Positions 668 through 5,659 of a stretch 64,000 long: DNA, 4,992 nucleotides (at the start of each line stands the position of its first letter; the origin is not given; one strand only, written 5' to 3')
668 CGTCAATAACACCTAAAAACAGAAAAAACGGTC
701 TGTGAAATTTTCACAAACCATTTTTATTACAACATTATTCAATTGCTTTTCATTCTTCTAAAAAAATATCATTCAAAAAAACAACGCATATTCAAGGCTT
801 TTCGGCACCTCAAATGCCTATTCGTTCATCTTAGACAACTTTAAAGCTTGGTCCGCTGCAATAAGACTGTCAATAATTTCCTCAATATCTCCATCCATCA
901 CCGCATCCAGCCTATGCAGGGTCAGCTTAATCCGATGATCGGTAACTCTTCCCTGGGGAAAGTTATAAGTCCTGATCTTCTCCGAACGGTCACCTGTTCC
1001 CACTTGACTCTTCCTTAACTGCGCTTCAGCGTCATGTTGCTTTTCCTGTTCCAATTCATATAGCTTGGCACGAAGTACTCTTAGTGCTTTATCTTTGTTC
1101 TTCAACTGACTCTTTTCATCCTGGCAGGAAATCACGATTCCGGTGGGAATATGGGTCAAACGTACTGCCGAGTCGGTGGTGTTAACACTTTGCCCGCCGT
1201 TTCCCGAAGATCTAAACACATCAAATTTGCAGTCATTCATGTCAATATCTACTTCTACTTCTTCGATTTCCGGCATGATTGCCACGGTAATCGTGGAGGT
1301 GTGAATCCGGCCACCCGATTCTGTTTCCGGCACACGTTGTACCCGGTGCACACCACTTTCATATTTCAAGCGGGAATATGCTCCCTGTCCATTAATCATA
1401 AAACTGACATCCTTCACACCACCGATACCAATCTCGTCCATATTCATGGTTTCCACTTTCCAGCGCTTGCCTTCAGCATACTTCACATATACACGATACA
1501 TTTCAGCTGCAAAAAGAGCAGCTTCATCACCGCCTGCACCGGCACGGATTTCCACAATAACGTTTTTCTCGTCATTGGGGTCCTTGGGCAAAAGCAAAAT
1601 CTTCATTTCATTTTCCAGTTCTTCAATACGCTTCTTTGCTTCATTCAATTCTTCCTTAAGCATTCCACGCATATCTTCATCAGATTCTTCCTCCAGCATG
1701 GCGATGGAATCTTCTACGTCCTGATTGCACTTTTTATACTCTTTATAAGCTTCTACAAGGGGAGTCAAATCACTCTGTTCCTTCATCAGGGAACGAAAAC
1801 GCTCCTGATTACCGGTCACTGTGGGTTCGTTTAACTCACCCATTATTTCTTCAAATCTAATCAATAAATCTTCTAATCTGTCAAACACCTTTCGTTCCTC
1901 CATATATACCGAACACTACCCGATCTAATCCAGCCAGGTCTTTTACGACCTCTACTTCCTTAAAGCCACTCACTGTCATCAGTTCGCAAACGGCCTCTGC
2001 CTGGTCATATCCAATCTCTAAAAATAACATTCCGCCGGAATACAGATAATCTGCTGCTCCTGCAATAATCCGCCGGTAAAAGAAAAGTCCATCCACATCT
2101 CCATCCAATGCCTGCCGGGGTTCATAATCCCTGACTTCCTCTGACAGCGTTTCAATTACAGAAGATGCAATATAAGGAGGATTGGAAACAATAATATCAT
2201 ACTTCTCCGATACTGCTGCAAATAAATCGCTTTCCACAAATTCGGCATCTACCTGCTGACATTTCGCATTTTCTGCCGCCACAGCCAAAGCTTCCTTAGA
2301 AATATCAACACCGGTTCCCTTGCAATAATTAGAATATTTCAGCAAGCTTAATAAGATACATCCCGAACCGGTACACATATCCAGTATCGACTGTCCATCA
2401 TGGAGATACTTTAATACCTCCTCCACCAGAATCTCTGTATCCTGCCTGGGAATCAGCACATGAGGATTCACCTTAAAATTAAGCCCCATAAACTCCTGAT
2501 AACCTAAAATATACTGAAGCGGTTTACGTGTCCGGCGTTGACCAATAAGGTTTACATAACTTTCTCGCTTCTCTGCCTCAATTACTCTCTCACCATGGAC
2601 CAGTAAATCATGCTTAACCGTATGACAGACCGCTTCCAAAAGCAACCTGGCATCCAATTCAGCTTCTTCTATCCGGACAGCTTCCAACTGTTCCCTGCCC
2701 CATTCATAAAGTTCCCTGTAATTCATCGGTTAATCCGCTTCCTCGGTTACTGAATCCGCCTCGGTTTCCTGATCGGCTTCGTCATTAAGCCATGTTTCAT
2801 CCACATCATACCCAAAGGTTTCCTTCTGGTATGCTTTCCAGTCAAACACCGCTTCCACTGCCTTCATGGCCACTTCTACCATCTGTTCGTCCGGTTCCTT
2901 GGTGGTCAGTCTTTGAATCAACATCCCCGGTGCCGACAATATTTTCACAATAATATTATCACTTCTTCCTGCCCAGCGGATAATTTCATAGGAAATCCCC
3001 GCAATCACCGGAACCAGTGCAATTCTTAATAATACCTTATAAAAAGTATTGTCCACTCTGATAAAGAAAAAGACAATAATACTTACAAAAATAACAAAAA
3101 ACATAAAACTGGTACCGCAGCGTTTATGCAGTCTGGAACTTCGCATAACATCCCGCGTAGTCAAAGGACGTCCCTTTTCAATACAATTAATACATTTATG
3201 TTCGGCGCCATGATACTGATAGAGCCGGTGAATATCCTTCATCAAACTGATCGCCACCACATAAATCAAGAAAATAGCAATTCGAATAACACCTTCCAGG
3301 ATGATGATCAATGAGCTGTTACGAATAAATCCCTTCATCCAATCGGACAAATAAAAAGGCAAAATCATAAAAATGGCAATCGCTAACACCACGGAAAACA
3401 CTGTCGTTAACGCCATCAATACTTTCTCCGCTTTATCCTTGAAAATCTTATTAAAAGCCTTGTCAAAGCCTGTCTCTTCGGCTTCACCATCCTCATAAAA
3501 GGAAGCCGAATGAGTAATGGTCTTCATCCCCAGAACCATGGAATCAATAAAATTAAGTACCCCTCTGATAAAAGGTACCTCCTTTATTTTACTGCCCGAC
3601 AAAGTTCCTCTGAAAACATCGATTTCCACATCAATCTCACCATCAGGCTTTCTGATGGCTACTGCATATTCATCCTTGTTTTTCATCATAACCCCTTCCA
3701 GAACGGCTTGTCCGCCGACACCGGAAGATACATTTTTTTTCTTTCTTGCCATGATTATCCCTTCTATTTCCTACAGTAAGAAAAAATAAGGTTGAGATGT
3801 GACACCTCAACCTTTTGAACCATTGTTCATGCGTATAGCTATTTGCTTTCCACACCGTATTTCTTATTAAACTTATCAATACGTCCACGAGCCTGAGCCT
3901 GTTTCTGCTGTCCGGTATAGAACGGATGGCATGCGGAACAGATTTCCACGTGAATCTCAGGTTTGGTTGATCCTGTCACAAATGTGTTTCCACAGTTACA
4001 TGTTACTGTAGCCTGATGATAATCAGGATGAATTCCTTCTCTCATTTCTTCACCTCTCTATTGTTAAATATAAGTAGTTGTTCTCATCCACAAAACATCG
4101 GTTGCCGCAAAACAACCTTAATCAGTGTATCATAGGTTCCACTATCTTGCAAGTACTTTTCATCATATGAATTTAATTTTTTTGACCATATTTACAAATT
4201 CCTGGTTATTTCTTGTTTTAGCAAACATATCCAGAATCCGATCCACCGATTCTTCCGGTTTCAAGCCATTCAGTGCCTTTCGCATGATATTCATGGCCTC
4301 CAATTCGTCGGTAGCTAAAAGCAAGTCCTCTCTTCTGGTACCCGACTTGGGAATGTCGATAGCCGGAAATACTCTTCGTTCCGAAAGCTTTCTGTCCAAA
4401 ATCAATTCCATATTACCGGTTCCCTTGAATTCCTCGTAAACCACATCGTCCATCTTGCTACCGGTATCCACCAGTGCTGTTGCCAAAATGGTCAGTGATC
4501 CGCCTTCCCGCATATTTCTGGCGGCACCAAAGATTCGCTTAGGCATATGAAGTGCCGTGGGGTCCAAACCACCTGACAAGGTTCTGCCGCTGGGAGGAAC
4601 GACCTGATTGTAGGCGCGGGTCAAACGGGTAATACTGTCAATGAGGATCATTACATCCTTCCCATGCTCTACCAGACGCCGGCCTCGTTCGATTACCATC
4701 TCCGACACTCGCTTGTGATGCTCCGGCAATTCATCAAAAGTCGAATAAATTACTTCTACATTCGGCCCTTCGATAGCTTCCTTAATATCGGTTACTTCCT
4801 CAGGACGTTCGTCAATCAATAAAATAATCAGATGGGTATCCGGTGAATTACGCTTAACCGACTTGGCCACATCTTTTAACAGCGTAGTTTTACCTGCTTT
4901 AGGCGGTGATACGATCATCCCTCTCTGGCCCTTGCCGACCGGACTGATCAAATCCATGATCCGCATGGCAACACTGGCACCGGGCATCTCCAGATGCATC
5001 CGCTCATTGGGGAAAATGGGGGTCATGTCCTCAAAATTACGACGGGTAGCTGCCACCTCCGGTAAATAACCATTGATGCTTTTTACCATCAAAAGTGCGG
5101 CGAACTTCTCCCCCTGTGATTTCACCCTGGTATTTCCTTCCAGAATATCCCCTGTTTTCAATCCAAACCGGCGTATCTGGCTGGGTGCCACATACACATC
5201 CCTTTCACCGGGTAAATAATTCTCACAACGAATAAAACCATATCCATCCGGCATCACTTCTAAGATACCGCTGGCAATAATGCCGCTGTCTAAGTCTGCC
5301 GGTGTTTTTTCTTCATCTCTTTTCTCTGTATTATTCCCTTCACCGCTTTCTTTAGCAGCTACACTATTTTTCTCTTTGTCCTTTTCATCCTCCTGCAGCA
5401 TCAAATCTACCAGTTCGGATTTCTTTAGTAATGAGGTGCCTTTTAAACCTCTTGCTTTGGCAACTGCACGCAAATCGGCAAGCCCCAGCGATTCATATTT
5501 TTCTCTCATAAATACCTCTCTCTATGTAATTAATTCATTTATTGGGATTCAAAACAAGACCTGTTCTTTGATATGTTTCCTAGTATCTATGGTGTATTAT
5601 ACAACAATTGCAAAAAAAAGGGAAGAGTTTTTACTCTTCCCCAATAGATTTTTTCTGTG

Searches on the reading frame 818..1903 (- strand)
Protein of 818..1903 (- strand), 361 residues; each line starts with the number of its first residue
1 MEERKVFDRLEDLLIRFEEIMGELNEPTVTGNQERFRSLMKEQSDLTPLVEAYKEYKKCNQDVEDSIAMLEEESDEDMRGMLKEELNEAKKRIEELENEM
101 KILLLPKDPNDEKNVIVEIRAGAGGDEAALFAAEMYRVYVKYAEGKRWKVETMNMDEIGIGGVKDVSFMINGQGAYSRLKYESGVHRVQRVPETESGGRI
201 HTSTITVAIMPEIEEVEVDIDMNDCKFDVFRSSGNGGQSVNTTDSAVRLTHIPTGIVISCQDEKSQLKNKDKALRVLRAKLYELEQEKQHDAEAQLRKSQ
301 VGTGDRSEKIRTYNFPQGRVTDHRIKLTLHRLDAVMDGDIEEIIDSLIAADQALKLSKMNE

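Call 69: search_protein_families(library=pfam, proteins=[window:818-1903:-])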
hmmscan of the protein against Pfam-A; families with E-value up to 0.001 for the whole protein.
window:818-1903:- (361 aa): 2 families
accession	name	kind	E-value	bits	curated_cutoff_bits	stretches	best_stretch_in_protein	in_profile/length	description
PF03462.23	PCRF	-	4.1e-75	252.3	24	1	16-207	4-194/194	PCRF domain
PF00472.26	RF-1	-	1.3e-44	151.3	35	1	214-324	1-116/116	RF-1 domain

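Call 73: find_encoding_contigs(protein=window:818-1903:-, flank=10000, max_places=4)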
Protein window:818-1903:- (361 aa): no gene with exactly this product is on record in the collection.

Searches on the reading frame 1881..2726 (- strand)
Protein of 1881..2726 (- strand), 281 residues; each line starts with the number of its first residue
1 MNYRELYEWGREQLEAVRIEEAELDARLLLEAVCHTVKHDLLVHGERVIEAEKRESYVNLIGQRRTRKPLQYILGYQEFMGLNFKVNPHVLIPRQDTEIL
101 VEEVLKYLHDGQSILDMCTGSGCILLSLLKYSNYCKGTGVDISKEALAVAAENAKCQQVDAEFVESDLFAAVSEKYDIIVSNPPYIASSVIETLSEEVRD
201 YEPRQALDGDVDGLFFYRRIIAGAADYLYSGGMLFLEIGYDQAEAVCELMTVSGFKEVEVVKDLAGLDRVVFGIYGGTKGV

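Call 69: search_protein_families(library=pfam, proteins=[window:1881-2726:-])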
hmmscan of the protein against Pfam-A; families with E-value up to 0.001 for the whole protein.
window:1881-2726:- (281 aa): 14 families
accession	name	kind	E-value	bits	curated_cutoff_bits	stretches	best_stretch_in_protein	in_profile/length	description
PF17827.6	PrmC_N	-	2.7e-20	73.1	23.4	1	5-75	1-71/71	PrmC N-terminal domain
PF05175.20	MTS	-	1.5e-16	61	23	1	97-189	20-112/170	Methyltransferase small domain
PF13847.12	Methyltransf_31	-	3.8e-10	40.1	27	1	109-182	2-81/145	Methyltransferase domain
PF13649.12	Methyltransf_25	-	6.6e-10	40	27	1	114-196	1-87/97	Methyltransferase domain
PF06325.19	PrmA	-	1.3e-08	35.1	22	1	101-198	152-246/296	Ribosomal protein L11 methyltransferase (PrmA)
PF13489.12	Methyltransf_23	-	4.9e-07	30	27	1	101-182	13-88/164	Methyltransferase domain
PF08241.18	Methyltransf_11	-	5.8e-06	27.3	21.2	1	115-182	1-67/95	Methyltransferase domain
PF08242.18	Methyltransf_12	-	2.4e-05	25.4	30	1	115-182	1-72/98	Methyltransferase domain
PF07669.17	Eco57I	-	6.9e-05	23.4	25.3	1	154-194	50-93/171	Eco57I restriction-modification methylase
PF02384.22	N6_Mtase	-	0.00014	21.8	20.4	1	93-188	31-138/311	N-6 DNA Methylase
PF02475.24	TRM5-TYW2_MTfase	-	0.00024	21.5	28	1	102-200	28-129/164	TRM5/TYW2 methyltransferase domain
PF03602.21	Cons_hypoth95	-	0.00031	20.9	24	1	109-199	40-137/182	Conserved hypothetical protein 95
PF01170.24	UPF0020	-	0.00035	20.8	22.3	0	136-186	78-132/197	RMKL-like, methyltransferase domain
PF07021.18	MetW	-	0.00069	19.7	21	1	102-181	5-81/193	Methionine biosynthesis protein MetW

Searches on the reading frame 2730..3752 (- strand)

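Call 69: search_protein_families(library=pfam, proteins=[window:2730-3752:-])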
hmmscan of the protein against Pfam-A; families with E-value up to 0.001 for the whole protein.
window:2730-3752:- (340 aa): 1 family
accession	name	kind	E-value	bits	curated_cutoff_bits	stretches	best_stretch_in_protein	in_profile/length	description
PF07136.16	DUF1385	-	1.2e-92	309.8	22.1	1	59-305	1-227/227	Protein of unknown function (DUF1385)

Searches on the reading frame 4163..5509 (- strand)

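Call 69: search_protein_families(library=pfam, proteins=[window:4163-5509:-])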
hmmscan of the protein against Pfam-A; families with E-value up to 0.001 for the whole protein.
window:4163-5509:- (448 aa): 5 families
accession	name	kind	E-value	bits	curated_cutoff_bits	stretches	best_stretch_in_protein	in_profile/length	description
PF07497.18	Rho_RNA_bind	-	3.9e-31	107.1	27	1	80-151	2-73/73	Rho termination factor, RNA-binding domain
PF00006.31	ATP-synt_ab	-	4.8e-26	92.2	29.5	1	182-389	2-211/213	ATP synthase alpha/beta family, nucleotide-binding domain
PF07498.18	Rho_N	-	2.7e-05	24.5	24.9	1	6-35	3-32/43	Rho termination factor, N-terminal domain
PF19568.5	Spore_III_AA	-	0.00074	19.1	27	0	180-237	130-188/306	Sporulation stage III, protein AA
PF08206.17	OB_RNB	-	0.00088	19.4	24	0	81-113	1-30/58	Ribonuclease B OB domain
